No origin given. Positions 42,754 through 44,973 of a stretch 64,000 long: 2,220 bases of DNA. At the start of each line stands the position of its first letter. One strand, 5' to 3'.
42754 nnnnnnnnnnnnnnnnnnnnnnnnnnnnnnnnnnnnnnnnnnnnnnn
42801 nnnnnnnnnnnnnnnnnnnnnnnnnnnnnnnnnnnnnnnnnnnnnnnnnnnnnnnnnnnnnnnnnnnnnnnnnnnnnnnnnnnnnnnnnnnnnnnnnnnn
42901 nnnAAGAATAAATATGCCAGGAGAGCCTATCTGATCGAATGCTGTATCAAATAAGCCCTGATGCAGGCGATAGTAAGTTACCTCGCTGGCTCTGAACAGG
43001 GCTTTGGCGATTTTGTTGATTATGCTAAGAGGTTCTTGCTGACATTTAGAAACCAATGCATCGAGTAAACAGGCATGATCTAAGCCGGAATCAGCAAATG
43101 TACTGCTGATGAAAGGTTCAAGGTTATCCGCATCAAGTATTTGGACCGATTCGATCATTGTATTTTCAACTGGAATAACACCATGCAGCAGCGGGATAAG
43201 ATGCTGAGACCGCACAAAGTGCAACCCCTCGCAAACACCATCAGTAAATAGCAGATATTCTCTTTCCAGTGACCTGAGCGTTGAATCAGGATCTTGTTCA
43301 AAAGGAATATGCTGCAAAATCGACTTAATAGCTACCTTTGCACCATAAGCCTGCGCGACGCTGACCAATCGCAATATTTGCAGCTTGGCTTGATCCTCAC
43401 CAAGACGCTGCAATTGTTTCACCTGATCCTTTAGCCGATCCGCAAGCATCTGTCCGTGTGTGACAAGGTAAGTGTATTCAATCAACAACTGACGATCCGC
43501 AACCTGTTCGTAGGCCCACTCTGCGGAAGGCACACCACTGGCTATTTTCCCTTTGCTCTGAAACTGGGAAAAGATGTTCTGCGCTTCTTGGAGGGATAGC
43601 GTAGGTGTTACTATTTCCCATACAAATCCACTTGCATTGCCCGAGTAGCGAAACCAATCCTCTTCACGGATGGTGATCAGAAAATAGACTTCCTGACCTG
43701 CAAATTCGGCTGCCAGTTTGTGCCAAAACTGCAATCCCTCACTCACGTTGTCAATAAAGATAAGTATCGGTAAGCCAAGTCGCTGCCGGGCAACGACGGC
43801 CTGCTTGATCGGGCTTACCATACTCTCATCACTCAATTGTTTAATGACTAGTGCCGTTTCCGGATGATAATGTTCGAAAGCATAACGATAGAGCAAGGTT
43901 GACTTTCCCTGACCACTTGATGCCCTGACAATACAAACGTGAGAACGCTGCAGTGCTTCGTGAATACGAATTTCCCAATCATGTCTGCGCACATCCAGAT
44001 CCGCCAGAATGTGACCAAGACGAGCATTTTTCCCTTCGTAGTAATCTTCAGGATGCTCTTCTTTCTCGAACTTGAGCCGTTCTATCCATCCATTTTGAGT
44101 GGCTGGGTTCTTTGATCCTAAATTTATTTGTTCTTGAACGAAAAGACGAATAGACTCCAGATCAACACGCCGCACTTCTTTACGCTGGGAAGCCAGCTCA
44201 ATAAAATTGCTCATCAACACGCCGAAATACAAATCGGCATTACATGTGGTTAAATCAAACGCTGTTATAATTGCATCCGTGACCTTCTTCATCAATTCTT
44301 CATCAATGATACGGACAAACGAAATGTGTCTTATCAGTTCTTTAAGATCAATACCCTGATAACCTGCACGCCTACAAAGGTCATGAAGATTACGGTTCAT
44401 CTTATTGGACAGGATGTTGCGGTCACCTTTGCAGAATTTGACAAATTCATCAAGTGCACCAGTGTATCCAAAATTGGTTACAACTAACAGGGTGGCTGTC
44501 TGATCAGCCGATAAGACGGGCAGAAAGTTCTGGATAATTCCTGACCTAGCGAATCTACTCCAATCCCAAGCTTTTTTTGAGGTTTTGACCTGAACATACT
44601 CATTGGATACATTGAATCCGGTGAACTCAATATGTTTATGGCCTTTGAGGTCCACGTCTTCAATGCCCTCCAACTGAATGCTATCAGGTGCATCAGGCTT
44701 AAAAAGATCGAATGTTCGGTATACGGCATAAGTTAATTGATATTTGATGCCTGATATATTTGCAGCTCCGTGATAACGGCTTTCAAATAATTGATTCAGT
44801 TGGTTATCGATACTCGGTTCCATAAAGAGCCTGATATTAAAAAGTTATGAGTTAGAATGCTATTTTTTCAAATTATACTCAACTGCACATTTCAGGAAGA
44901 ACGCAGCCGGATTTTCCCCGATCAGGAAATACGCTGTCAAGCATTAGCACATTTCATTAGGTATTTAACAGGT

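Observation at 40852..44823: AT-rich 1323-aa nuclease-STAND NTPase gene: candidate single-gene (Avs-like) or novel antiphage module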

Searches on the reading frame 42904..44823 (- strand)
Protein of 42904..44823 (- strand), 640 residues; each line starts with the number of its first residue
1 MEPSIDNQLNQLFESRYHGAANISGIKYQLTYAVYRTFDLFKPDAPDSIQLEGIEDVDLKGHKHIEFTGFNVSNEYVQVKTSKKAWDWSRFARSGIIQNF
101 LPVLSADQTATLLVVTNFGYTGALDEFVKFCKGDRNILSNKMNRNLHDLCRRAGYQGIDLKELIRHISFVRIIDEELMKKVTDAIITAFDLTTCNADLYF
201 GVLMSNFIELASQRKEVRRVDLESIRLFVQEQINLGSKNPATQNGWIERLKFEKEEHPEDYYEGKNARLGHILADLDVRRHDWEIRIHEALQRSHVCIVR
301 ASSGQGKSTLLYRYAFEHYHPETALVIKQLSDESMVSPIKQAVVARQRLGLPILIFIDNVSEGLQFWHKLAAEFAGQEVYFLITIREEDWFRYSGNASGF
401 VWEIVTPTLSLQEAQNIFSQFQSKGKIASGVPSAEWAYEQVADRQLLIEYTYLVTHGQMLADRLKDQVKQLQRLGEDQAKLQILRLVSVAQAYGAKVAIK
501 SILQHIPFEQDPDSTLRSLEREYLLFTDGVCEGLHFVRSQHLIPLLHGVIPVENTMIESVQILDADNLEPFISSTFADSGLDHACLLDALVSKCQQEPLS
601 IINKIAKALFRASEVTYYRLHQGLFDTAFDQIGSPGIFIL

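Call 47: predict_structure(alignment_id=A2)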
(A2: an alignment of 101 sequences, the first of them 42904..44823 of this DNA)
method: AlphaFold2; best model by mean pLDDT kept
length: 640 residues; sequences in the alignment: 101
mean_pLDDT: 89.5   pTM: 0.79
mean pLDDT of the five models: 89.5, 88.2, 85.3, 84.7, 82.9
residues with pLDDT >= 90: 411; 70-90: 210; 50-70: 16; < 50: 3
segments of 3 or more residues with pLDDT < 50: none
pLDDT, mean of each block of 10 residues (from residue 1): 66 68 81 95 90 82 63 86 93 92 87 94 94 88 92 87 91 94 94 86 90 89 91 83 91 86 86 90 94 94 92 90 90 94 88 92 91 92 89 75 94 96 94 97 91 96 94 89 96 94 94 94 90 93 93 96 91 93 94 94 94 89 86 78
secondary structure, 60 per line:
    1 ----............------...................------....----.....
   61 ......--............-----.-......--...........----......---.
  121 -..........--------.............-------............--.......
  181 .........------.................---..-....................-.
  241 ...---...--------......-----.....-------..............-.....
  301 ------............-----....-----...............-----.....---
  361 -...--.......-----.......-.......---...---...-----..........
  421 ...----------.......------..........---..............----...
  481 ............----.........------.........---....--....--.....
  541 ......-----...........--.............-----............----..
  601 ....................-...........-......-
elements in order: H5-16 H23-41 E48-51 E56-66 E69-80 H88-93 H96-106 E111-116 H122-131 H140-152 H160-166 E167-171 H174-189 H196-212 H219-238 H240-243 E247-249 H258-263 H269-273 H281-294 E296-300 H307-318 E324-327 H333-347 E353-357 H367-373 E379-385 H387-393 E403-405 H411-423 H434-440 H447-456 H460-473 H478-492 H499-505 H512-519 E524-527 E530-533 H536-546 H552-562 H565-577 H583-594 H599-620 H622-632 H634-639

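Call 50: fold_search(model_id=the predicted structure, library=pdb)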
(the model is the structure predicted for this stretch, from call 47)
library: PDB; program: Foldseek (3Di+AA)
matches with E <= 10: 1323; with E <= 0.001: 183
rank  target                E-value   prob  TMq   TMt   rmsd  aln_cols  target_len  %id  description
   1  8dgc_B                5.3e-12  1.00  0.23  0.11  16.9       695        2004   12  Avs3 bound to phage PhiV-1 terminase (released 2022-08-03)
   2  8dgc_A                4.7e-11  1.00  0.23  0.09  21.4       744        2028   14  Avs3 bound to phage PhiV-1 terminase (released 2022-08-03)
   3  8dgf_A                4.2e-09  1.00  0.26  0.13  20.1       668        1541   10  Avs4 bound to phage PhiV-1 portal (released 2022-08-03)
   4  9zjv_A                7.4e-09  1.00  0.36  0.22  23.8       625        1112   11  Human sterile alpha motif domain-containing protein 9 (SAMD9), asymmetric dimer "wing" shape (released 2026-02-25)
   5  9zjs_A                1.1e-08  1.00  0.33  0.21  24.4       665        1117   11  Human sterile alpha motif domain-containing protein 9 (SAMD9), asymmetric dimer "shell" shape (released 2026-02-25)
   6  9jap_A                1.2e-08  1.00  0.27  0.22  23.5       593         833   12  Helical structure of EfAvs5(SIR2-STAND) (released 2025-03-19)
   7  9zjs_B                1.9e-08  1.00  0.32  0.21  16.8       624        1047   11  Human sterile alpha motif domain-containing protein 9 (SAMD9), asymmetric dimer "shell" shape (released 2026-02-25)
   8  9zjw_A                6.5e-08  1.00  0.33  0.20  24.0       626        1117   11  Human sterile alpha motif domain-containing protein 9 (SAMD9), loss-of-function mutant R837A (released 2026-02-25)
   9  8dgf_B                9.1e-08  1.00  0.25  0.13  18.5       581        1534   10  Avs4 bound to phage PhiV-1 portal (released 2022-08-03)
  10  9zjr                  1.2e-07  1.00  0.33  0.20  23.9       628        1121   11  Human sterile alpha motif domain-containing protein 9 (SAMD9), monomer (released 2026-02-25)
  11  2a5y_B                1.1e-06  1.00  0.18  0.22  19.7       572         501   11  Structure of a CED-4/CED-9 complex (released 2005-10-11)
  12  6vm5                  3.6e-06  1.00  0.21  0.31  21.1       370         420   14  Structure of Moraxella osloensis Cap4 SAVED/CARF-domain containing receptor (released 2020-06-17)
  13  8u7t_A                4.8e-06  1.00  0.20  0.24  23.0       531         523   12  Substrate-bound Cdc48, Class 1 (released 2024-11-06)
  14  6wan_F                5.0e-06  1.00  0.23  0.33  22.4       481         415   10  Structure of Acinetobacter baumannii Cap4 SAVED/CARF-domain containing receptor with the cyclic trinucleotide 3'3'3'-c (released 2020-06-17)
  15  6wam_F                6.4e-06  1.00  0.22  0.33  21.2       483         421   10  Structure of Acinetobacter baumannii Cap4 SAVED/CARF-domain containing receptor (released 2020-06-17)
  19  6wan_D                1.1e-05  1.00  0.23  0.32  21.9       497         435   11  Structure of Acinetobacter baumannii Cap4 SAVED/CARF-domain containing receptor with the cyclic trinucleotide 3'3'3'-c (released 2020-06-17)
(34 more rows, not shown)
